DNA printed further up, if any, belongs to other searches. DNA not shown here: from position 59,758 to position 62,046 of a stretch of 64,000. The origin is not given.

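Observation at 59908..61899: H-cluster-domain protein fused in one polypeptide to a histidine kinase, with Asp at the proton-relay cysteine position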

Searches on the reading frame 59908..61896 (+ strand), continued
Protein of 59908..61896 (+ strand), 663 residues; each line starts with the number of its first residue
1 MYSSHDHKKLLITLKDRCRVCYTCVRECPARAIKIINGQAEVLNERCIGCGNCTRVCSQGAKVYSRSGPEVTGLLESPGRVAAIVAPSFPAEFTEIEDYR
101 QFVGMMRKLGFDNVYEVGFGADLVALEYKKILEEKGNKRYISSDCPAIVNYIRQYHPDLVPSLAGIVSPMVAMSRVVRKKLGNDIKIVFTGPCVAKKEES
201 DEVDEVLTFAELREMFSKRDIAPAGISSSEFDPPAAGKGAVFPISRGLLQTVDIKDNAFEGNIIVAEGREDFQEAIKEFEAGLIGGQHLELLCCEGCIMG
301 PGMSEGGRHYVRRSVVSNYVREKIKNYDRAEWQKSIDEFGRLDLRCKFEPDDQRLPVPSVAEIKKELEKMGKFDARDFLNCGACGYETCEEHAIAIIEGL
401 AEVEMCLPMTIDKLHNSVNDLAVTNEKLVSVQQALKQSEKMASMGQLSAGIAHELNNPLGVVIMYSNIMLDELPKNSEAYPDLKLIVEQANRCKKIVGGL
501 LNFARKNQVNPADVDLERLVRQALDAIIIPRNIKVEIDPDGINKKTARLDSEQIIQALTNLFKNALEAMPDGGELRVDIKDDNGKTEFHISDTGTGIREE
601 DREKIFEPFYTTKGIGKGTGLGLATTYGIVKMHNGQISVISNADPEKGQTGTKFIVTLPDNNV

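Call 6: find_homologous_proteins(query=window:59908-61896:+, max_evalue=1e-20)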
Query window:59908-61896:+ (663 aa): 7577 proteins with E <= 1e-20 among 8000 candidates; the best 120 are listed.
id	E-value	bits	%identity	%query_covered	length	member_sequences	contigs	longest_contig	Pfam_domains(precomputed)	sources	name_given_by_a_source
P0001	0.0e+0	1508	100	100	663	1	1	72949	PF02906.20,PF04060.19,PF12837.13,PF00037.33,PF02518.32,PF00512.32,PF12838.13,PF13237.12,PF13187.12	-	-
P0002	0.0e+0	1293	85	100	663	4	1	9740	PF02906.20,PF04060.19,PF02518.32,PF00512.32,PF12838.13,PF13237.12,PF13187.12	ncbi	-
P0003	0.0e+0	1275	84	100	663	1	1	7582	PF02906.20,PF04060.19,PF12837.13,PF00037.33,PF02518.32,PF00512.32,PF12838.13,PF13237.12,PF13187.12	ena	-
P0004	0.0e+0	1271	83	100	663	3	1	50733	PF02906.20,PF04060.19,PF00037.33,PF02518.32,PF00512.32,PF12838.13,PF13237.12,PF13187.12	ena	-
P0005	0.0e+0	1270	83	100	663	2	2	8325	PF02906.20,PF04060.19,PF02518.32,PF00512.32,PF13237.12,PF13187.12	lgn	-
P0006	0.0e+0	1267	83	100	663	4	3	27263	PF02906.20,PF04060.19,PF12837.13,PF00037.33,PF02518.32,PF00512.32,PF12838.13,PF13237.12,PF13187.12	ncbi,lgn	ncbi:MAG: [Fe-Fe] hydrogenase large subunit C-terminal domain-containing protein [bacterium]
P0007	0.0e+0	1266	83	100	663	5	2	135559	PF02906.20,PF04060.19,PF12837.13,PF00037.33,PF02518.32,PF00512.32,PF12838.13,PF13237.12,PF13187.12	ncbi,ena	ncbi:MAG: [Fe-Fe] hydrogenase large subunit C-terminal domain-containing protein [Bacteroidales bact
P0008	0.0e+0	1260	83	99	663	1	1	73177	PF02906.20,PF04060.19,PF02518.32,PF00512.32,PF13237.12,PF13187.12,PF14501.13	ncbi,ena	-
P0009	0.0e+0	1257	83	100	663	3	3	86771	PF02906.20,PF04060.19,PF12837.13,PF00037.33,PF02518.32,PF00512.32,PF12838.13,PF13237.12,PF13187.12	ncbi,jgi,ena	-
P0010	0.0e+0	1256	83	100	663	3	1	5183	PF02906.20,PF04060.19,PF12837.13,PF00037.33,PF02518.32,PF00512.32,PF12838.13,PF13237.12,PF13187.12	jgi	jgi:iron only hydrogenase large subunit-like protein/nitrogen-specific signal transduction histidine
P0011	0.0e+0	1255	83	100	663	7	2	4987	PF02906.20,PF04060.19,PF12837.13,PF00037.33,PF02518.32,PF00512.32,PF13237.12,PF13187.12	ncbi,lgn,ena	-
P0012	0.0e+0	1245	82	100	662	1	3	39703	PF02906.20,PF04060.19,PF12837.13,PF00037.33,PF02518.32,PF00512.32,PF12838.13,PF13237.12,PF13187.12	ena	-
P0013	0.0e+0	1238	82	100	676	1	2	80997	PF02906.20,PF04060.19,PF12837.13,PF00037.33,PF02518.32,PF00512.32,PF12838.13,PF13237.12,PF13187.12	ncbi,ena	-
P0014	0.0e+0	1234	81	100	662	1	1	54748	PF02906.20,PF04060.19,PF00037.33,PF02518.32,PF00512.32,PF12838.13,PF13237.12,PF13187.12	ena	-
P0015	0.0e+0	1230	81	100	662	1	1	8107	PF02906.20,PF04060.19,PF00037.33,PF02518.32,PF00512.32,PF12838.13,PF13237.12,PF13187.12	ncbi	-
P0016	0.0e+0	1230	81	100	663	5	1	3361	PF02906.20,PF04060.19,PF12837.13,PF00037.33,PF02518.32,PF00512.32,PF13237.12,PF13187.12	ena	-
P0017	0.0e+0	1228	80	100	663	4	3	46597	PF02906.20,PF04060.19,PF12837.13,PF00037.33,PF02518.32,PF00512.32,PF12838.13,PF13237.12,PF13187.12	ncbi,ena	-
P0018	0.0e+0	1226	81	100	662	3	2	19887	PF02906.20,PF04060.19,PF02518.32,PF00512.32,PF13237.12,PF13187.12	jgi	jgi:iron only hydrogenase large subunit-like protein/nitrogen-specific signal transduction histidine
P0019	0.0e+0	1224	80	100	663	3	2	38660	PF02906.20,PF04060.19,PF00037.33,PF02518.32,PF00512.32,PF12838.13,PF13237.12,PF13187.12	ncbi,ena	-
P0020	0.0e+0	1223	80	100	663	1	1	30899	PF02906.20,PF04060.19,PF12837.13,PF00037.33,PF02518.32,PF00512.32,PF12838.13,PF13237.12,PF13187.12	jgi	jgi:iron only hydrogenase large subunit-like protein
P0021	0.0e+0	1212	79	100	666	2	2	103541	PF02906.20,PF04060.19,PF02518.32,PF00512.32,PF12838.13,PF13237.12,PF13187.12,PF14501.13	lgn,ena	-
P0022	0.0e+0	1208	79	100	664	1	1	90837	PF02906.20,PF04060.19,PF12837.13,PF00037.33,PF02518.32,PF00512.32,PF12838.13,PF13237.12,PF13187.12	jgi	jgi:iron only hydrogenase large subunit-like protein/nitrogen-specific signal transduction histidine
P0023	0.0e+0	1205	80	100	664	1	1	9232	PF02906.20,PF04060.19,PF12837.13,PF00037.33,PF02518.32,PF00512.32,PF12838.13,PF13237.12,PF13187.12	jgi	jgi:iron only hydrogenase large subunit-like protein/nitrogen-specific signal transduction histidine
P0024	0.0e+0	1121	81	91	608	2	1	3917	PF02906.20,PF04060.19,PF00037.33,PF02518.32,PF00512.32,PF12838.13,PF13237.12,PF13187.12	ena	-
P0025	0.0e+0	1100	81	89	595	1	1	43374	PF02906.20,PF04060.19,PF02518.32,PF00512.32,PF14501.13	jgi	jgi:nitrogen-specific signal transduction histidine kinase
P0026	0.0e+0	1088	72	99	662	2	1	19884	PF02906.20,PF04060.19,PF00037.33,PF02518.32,PF00512.32,PF12838.13,PF13237.12,PF13187.12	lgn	-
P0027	0.0e+0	1086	72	99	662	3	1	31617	PF02906.20,PF04060.19,PF00037.33,PF02518.32,PF00512.32,PF12838.13,PF13237.12,PF13187.12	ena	-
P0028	0.0e+0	1081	72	98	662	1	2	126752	PF02906.20,PF04060.19,PF00037.33,PF02518.32,PF00512.32,PF12838.13,PF13237.12,PF13187.12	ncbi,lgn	-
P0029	0.0e+0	1079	72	99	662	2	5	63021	PF02906.20,PF04060.19,PF00037.33,PF02518.32,PF00512.32,PF12838.13,PF13237.12,PF13187.12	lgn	-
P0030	0.0e+0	1075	72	99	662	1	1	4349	PF02906.20,PF04060.19,PF00037.33,PF02518.32,PF00512.32,PF12838.13,PF13237.12,PF13187.12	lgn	-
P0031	0.0e+0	1075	72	99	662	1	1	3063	PF02906.20,PF04060.19,PF00037.33,PF02518.32,PF00512.32,PF12838.13,PF13237.12,PF13187.12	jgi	jgi:iron only hydrogenase large subunit-like protein/nitrogen-specific signal transduction histidine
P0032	0.0e+0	1074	72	99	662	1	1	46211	PF02906.20,PF04060.19,PF00037.33,PF02518.32,PF00512.32,PF12838.13,PF13237.12,PF13187.12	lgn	-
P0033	0.0e+0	1074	71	99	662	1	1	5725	PF02906.20,PF04060.19,PF00037.33,PF02518.32,PF00512.32,PF12838.13,PF13237.12,PF13187.12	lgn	-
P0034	0.0e+0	1073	71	99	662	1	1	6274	PF02906.20,PF04060.19,PF00037.33,PF02518.32,PF00512.32,PF12838.13,PF13237.12,PF13187.12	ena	-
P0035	0.0e+0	1073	71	99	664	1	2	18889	PF02906.20,PF04060.19,PF00037.33,PF02518.32,PF00512.32,PF12838.13,PF13237.12,PF13187.12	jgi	jgi:iron only hydrogenase large subunit-like protein/nitrogen-specific signal transduction histidine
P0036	0.0e+0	1071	71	99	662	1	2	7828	PF02906.20,PF04060.19,PF00037.33,PF02518.32,PF00512.32,PF12838.13,PF13237.12,PF13187.12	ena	-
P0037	0.0e+0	1070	71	99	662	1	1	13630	PF02906.20,PF04060.19,PF00037.33,PF02518.32,PF00512.32,PF12838.13,PF13237.12,PF13187.12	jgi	jgi:iron only hydrogenase large subunit-like protein/nitrogen-specific signal transduction histidine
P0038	0.0e+0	1070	71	99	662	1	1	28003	PF02906.20,PF04060.19,PF00037.33,PF02518.32,PF00512.32,PF12838.13,PF13237.12,PF13187.12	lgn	-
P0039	0.0e+0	1067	72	99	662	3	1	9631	PF02906.20,PF04060.19,PF12837.13,PF00037.33,PF02518.32,PF00512.32,PF12838.13,PF13237.12,PF13187.12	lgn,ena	-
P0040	0.0e+0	1063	71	99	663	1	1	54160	PF02906.20,PF04060.19,PF00037.33,PF02518.32,PF00512.32,PF12838.13,PF13237.12,PF13187.12,PF14501.13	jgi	jgi:iron only hydrogenase large subunit-like protein/nitrogen-specific signal transduction histidine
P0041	0.0e+0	1063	71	99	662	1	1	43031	PF02906.20,PF04060.19,PF00037.33,PF02518.32,PF00512.32,PF12838.13,PF13237.12,PF13187.12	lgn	-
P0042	0.0e+0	1030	68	99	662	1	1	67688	PF02906.20,PF04060.19,PF00037.33,PF02518.32,PF00512.32,PF12838.13,PF13237.12,PF13187.12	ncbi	-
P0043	1.8e-298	1010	67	99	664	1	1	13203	PF02906.20,PF04060.19,PF00037.33,PF02518.32,PF00512.32,PF25160.2,PF13237.12,PF13187.12,PF14501.13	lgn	-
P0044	3.2e-298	1009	66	99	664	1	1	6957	PF02906.20,PF04060.19,PF00037.33,PF02518.32,PF00512.32,PF25160.2,PF13237.12,PF13187.12,PF14501.13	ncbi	-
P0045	1.2e-297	1007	66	99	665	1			PF02906.20,PF04060.19,PF00037.33,PF02518.32,PF00512.32,PF25160.2,PF13237.12,PF13187.12,PF14501.13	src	-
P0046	3.3e-297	1006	66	98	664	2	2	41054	PF02906.20,PF04060.19,PF00037.33,PF02518.32,PF00512.32,PF13237.12,PF13187.12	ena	-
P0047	2.9e-296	1003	66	99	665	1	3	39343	PF02906.20,PF04060.19,PF00037.33,PF02518.32,PF00512.32,PF25160.2,PF13237.12,PF13187.12,PF14501.13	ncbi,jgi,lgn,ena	-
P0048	5.5e-296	1002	65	98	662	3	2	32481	PF02906.20,PF04060.19,PF12837.13,PF00037.33,PF02518.32,PF00512.32,PF12838.13,PF25160.2,PF13237.12,PF13187.12,PF14501.13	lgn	-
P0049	7.1e-296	1001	65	99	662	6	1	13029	PF02906.20,PF04060.19,PF12837.13,PF00037.33,PF02518.32,PF00512.32,PF12838.13,PF25160.2,PF13237.12,PF13187.12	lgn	-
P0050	2.3e-295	1000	66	99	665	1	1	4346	PF02906.20,PF04060.19,PF12837.13,PF00037.33,PF02518.32,PF00512.32,PF25160.2,PF13237.12,PF13187.12,PF14501.13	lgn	-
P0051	2.8e-295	999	66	99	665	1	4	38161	PF02906.20,PF04060.19,PF12837.13,PF00037.33,PF02518.32,PF00512.32,PF25160.2,PF13237.12,PF13187.12,PF14501.13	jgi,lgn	jgi:iron only hydrogenase large subunit-like protein/nitrogen-specific signal transduction histidine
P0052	5.4e-291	985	64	99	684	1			PF02906.20,PF04060.19,PF00037.33,PF02518.32,PF00512.32,PF13237.12,PF13187.12,PF14501.13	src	-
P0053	2.0e-290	983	65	98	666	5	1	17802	PF02906.20,PF04060.19,PF00037.33,PF02518.32,PF00512.32,PF25160.2,PF13237.12,PF13187.12,PF14501.13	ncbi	ncbi:MAG: [Fe-Fe] hydrogenase large subunit C-terminal domain-containing protein [Bacteroidales bact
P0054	1.5e-289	980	65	98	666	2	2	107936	PF02906.20,PF04060.19,PF00037.33,PF02518.32,PF00512.32,PF13237.12,PF13187.12,PF14501.13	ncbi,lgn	ncbi:MAG: [Fe-Fe] hydrogenase large subunit C-terminal domain-containing protein [Bacteroidales bact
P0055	3.5e-289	979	65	99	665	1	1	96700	PF02906.20,PF04060.19,PF02518.32,PF00512.32,PF13237.12,PF13187.12,PF14501.13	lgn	-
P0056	4.3e-289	979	65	99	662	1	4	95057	PF02906.20,PF04060.19,PF12837.13,PF00037.33,PF02518.32,PF00512.32,PF25160.2,PF13237.12,PF13187.12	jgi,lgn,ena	-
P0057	1.4e-288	977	65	99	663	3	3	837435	PF02906.20,PF04060.19,PF02518.32,PF00512.32,PF13237.12,PF13187.12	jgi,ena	-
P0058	1.6e-288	977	63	99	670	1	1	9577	PF02906.20,PF04060.19,PF00037.33,PF02518.32,PF00512.32,PF12838.13,PF13237.12,PF13187.12,PF14501.13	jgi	jgi:iron only hydrogenase large subunit-like protein/nitrogen-specific signal transduction histidine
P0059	2.3e-288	976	65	99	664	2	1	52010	PF02906.20,PF04060.19,PF02518.32,PF00512.32,PF13237.12,PF13187.12,PF14501.13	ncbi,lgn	-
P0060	1.4e-287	974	65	99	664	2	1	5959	PF02906.20,PF04060.19,PF02518.32,PF00512.32,PF13237.12,PF13187.12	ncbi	-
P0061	2.0e-287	973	64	99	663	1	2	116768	PF02906.20,PF04060.19,PF02518.32,PF00512.32,PF13589.13,PF13237.12,PF13187.12,PF14501.13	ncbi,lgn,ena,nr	ncbi:MAG: ATP-binding protein [Bacteroidales bacterium]|nr:ATP-binding protein [Bacteroidales bacter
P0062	4.7e-287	972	63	99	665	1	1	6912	PF02906.20,PF04060.19,PF00037.33,PF02518.32,PF00512.32,PF13237.12,PF13187.12,PF14501.13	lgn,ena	-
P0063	7.7e-287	971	63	99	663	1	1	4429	PF02906.20,PF04060.19,PF02518.32,PF00512.32,PF13237.12,PF13187.12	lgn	-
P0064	8.1e-287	971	63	99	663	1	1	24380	PF02906.20,PF04060.19,PF02518.32,PF00512.32,PF13237.12,PF13187.12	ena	-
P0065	9.1e-287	971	64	98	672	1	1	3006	PF02906.20,PF04060.19,PF00037.33,PF02518.32,PF00512.32,PF13237.12,PF13187.12,PF14501.13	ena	-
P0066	2.7e-286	970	65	99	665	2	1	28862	PF02906.20,PF04060.19,PF02518.32,PF00512.32,PF13237.12,PF13187.12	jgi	-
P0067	2.7e-286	970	64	99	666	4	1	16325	PF02906.20,PF04060.19,PF02518.32,PF00512.32,PF13589.13,PF13237.12,PF13187.12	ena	-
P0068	3.8e-286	969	63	99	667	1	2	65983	PF02906.20,PF04060.19,PF00037.33,PF02518.32,PF00512.32,PF12838.13,PF13237.12,PF13187.12,PF14501.13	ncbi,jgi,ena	-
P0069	4.5e-286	969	64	99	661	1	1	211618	PF02906.20,PF04060.19,PF02518.32,PF00512.32,PF13237.12,PF13187.12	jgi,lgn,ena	-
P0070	5.3e-286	969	64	99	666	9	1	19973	PF02906.20,PF04060.19,PF00037.33,PF02518.32,PF00512.32,PF13237.12,PF13187.12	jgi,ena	-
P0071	1.1e-285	968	65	99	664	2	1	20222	PF02906.20,PF04060.19,PF02518.32,PF00512.32,PF13237.12,PF13187.12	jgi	jgi:iron only hydrogenase large subunit-like protein/nitrogen-specific signal transduction histidine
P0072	1.2e-285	967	65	99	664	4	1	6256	PF02906.20,PF04060.19,PF02518.32,PF00512.32,PF13237.12,PF13187.12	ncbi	-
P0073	1.2e-285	967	65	99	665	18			PF02906.20,PF04060.19,PF02518.32,PF00512.32,PF13237.12,PF13187.12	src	-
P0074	1.3e-285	967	65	99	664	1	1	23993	PF02906.20,PF04060.19,PF02518.32,PF00512.32,PF13237.12,PF13187.12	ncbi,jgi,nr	ncbi:MAG: [Fe-Fe] hydrogenase large subunit C-terminal domain-containing protein [Bacteroidales bact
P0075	1.5e-285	967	65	98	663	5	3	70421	PF02906.20,PF04060.19,PF02518.32,PF00512.32,PF13237.12,PF13187.12,PF14501.13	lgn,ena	-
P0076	1.9e-285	967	64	99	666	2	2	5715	PF02906.20,PF04060.19,PF00037.33,PF02518.32,PF00512.32,PF13237.12,PF13187.12,PF14501.13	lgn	-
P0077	2.0e-285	967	63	99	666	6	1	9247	PF02906.20,PF04060.19,PF00037.33,PF02518.32,PF00512.32,PF13237.12,PF13187.12,PF14501.13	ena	-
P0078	3.3e-285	966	63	99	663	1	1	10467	PF02906.20,PF04060.19,PF02518.32,PF00512.32,PF13237.12,PF13187.12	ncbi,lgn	-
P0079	4.5e-285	966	63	99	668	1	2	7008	PF02906.20,PF04060.19,PF02518.32,PF00512.32,PF13237.12,PF13187.12,PF14501.13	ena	-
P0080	8.3e-285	965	64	98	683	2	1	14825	PF02906.20,PF04060.19,PF00037.33,PF02518.32,PF00512.32,PF13237.12,PF13187.12,PF14501.13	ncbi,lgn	ncbi:MAG: [Fe-Fe] hydrogenase large subunit C-terminal domain-containing protein [Bacteroidota bacte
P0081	8.7e-285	965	64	99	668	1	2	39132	PF02906.20,PF04060.19,PF12837.13,PF02518.32,PF00512.32,PF25160.2,PF13237.12,PF13187.12,PF14501.13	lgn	-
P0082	1.1e-284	964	63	99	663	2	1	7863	PF02906.20,PF04060.19,PF00037.33,PF02518.32,PF00512.32,PF12838.13,PF13237.12,PF13187.12,PF14501.13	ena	-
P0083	2.0e-284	963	64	99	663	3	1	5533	PF02906.20,PF04060.19,PF02518.32,PF00512.32,PF13237.12,PF13187.12,PF14501.13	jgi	jgi:iron only hydrogenase large subunit-like protein/nitrogen-specific signal transduction histidine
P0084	2.2e-284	963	63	99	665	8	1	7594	PF02906.20,PF04060.19,PF00037.33,PF02518.32,PF00512.32,PF25160.2,PF13237.12,PF13187.12,PF14501.13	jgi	jgi:iron only hydrogenase large subunit-like protein/nitrogen-specific signal transduction histidine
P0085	3.3e-284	963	64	99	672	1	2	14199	PF14697.12,PF02906.20,PF04060.19,PF00037.33,PF02518.32,PF00512.32,PF13237.12,PF13187.12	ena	-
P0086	4.2e-284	962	65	98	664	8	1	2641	PF02906.20,PF04060.19,PF00037.33,PF02518.32,PF00512.32,PF13237.12,PF13187.12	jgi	-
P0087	5.9e-284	962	62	100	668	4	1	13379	PF02906.20,PF04060.19,PF02518.32,PF00512.32,PF13237.12,PF13187.12,PF14501.13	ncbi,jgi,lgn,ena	jgi:iron only hydrogenase large subunit-like protein/nitrogen-specific signal transduction histidine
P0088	6.8e-284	962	64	98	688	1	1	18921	PF02906.20,PF04060.19,PF00037.33,PF02518.32,PF00512.32,PF13237.12,PF13187.12,PF14501.13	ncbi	-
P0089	1.9e-283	960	64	99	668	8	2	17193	PF02906.20,PF04060.19,PF00037.33,PF02518.32,PF00512.32,PF13237.12,PF13187.12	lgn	-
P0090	2.4e-283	960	64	98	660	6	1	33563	PF02906.20,PF04060.19,PF02518.32,PF00512.32,PF13237.12,PF13187.12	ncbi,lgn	-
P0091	2.5e-283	960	64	98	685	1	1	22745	PF02906.20,PF04060.19,PF02518.32,PF00512.32,PF13237.12,PF13187.12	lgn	-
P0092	3.0e-283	960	64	98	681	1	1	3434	PF02906.20,PF04060.19,PF02518.32,PF00512.32,PF13237.12,PF13187.12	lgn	-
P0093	4.4e-283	959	63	99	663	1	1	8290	PF02906.20,PF04060.19,PF02518.32,PF00512.32,PF13237.12,PF13187.12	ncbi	-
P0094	4.7e-283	959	63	99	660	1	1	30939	PF02906.20,PF04060.19,PF02518.32,PF00512.32,PF13237.12,PF13187.12,PF14501.13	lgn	-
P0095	4.8e-283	959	64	99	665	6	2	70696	PF02906.20,PF04060.19,PF12837.13,PF00037.33,PF02518.32,PF00512.32,PF12838.13,PF25160.2,PF13237.12,PF13187.12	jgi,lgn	jgi:signal transduction histidine kinase/iron only hydrogenase large subunit-like protein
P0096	5.1e-283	959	64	98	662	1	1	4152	PF02906.20,PF04060.19,PF02518.32,PF00512.32,PF13237.12,PF13187.12,PF14501.13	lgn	-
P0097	1.2e-282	958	63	100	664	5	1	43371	PF02906.20,PF04060.19,PF00037.33,PF02518.32,PF00512.32,PF12838.13,PF25160.2,PF13237.12,PF13187.12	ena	-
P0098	1.2e-282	957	63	98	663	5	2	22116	PF02906.20,PF04060.19,PF00037.33,PF02518.32,PF00512.32,PF13237.12,PF13187.12,PF14501.13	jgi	jgi:iron only hydrogenase large subunit-like protein/nitrogen-specific signal transduction histidine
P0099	2.2e-282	957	64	98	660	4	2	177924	PF02906.20,PF04060.19,PF02518.32,PF00512.32,PF13589.13,PF13237.12,PF13187.12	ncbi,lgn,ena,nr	ncbi:MAG TPA: histidine kinase [Bacteroidales bacterium]|nr:histidine kinase [Bacteroidales bacteriu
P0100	2.4e-282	957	63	98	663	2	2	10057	PF02906.20,PF04060.19,PF02518.32,PF00512.32,PF13237.12,PF13187.12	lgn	-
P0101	2.4e-282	957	63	99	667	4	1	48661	PF02906.20,PF04060.19,PF00037.33,PF02518.32,PF00512.32,PF13237.12,PF13187.12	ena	-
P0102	2.5e-282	956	63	99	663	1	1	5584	PF02906.20,PF04060.19,PF00037.33,PF02518.32,PF00512.32,PF13589.13,PF13237.12,PF13187.12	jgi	-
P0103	2.5e-282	956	63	99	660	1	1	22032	PF02906.20,PF04060.19,PF02518.32,PF00512.32,PF13237.12,PF13187.12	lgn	-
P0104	2.9e-282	956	64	100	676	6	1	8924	PF02906.20,PF04060.19,PF00037.33,PF02518.32,PF00512.32,PF25160.2,PF13237.12,PF13187.12,PF14501.13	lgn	-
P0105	4.0e-282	956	63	99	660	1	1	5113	PF02906.20,PF04060.19,PF02518.32,PF00512.32,PF13237.12,PF13187.12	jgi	jgi:iron only hydrogenase large subunit-like protein/nitrogen-specific signal transduction histidine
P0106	4.3e-282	956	64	98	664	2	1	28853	PF02906.20,PF04060.19,PF02518.32,PF00512.32,PF13237.12,PF13187.12,PF14501.13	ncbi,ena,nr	ncbi:MAG: ATP-binding protein [Bacteroidales bacterium]|nr:ATP-binding protein [Bacteroidales bacter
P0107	4.7e-282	956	63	99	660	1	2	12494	PF02906.20,PF04060.19,PF02518.32,PF00512.32,PF13237.12,PF13187.12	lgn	-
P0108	4.9e-282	956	63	99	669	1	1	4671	PF02906.20,PF04060.19,PF12837.13,PF00037.33,PF02518.32,PF00512.32,PF25160.2,PF13237.12,PF13187.12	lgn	-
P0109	6.3e-282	955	64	99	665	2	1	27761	PF02906.20,PF04060.19,PF02518.32,PF00512.32,PF13237.12,PF13187.12,PF14501.13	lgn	-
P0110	6.9e-282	955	63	99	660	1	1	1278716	PF02906.20,PF04060.19,PF02518.32,PF00512.32,PF13237.12,PF13187.12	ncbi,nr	ncbi:MAG: ATP-binding protein [Bacteroidetes bacterium]|nr:ATP-binding protein [Bacteroidota bacteri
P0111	1.2e-281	954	63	99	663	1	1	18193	PF02906.20,PF04060.19,PF02518.32,PF00512.32,PF13589.13,PF13237.12,PF13187.12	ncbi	-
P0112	1.4e-281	954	63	99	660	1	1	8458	PF02906.20,PF04060.19,PF02518.32,PF00512.32,PF13237.12,PF13187.12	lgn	-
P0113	2.1e-281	953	63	99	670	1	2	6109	PF02906.20,PF04060.19,PF00037.33,PF02518.32,PF00512.32,PF25160.2,PF13237.12,PF13187.12,PF14501.13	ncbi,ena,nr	ncbi:MAG: histidine kinase [Bacteroidetes bacterium HGW-Bacteroidetes-15]|nr:MAG: histidine kinase [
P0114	2.2e-281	953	63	100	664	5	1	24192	PF02906.20,PF04060.19,PF00037.33,PF02518.32,PF00512.32,PF25160.2,PF13237.12,PF13187.12,PF14501.13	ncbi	-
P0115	2.8e-281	953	63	98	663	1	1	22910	PF02906.20,PF04060.19,PF02518.32,PF00512.32,PF13237.12,PF13187.12,PF14501.13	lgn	-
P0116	2.8e-281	953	63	98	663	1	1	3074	PF02906.20,PF04060.19,PF02518.32,PF00512.32,PF13237.12,PF13187.12,PF14501.13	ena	-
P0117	4.7e-281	952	63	99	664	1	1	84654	PF02906.20,PF04060.19,PF12837.13,PF00037.33,PF02518.32,PF00512.32,PF12838.13,PF25160.2,PF13237.12,PF13187.12,PF14501.13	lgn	-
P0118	5.1e-281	952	63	99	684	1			PF02906.20,PF04060.19,PF00037.33,PF02518.32,PF00512.32,PF13237.12,PF13187.12,PF14501.13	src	-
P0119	5.7e-281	952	64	98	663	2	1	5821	PF02906.20,PF04060.19,PF02518.32,PF00512.32,PF13237.12,PF13187.12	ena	-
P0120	1.0e-280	951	63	99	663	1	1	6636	PF02906.20,PF04060.19,PF02518.32,PF00512.32,PF13589.13,PF13237.12,PF13187.12,PF14501.13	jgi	-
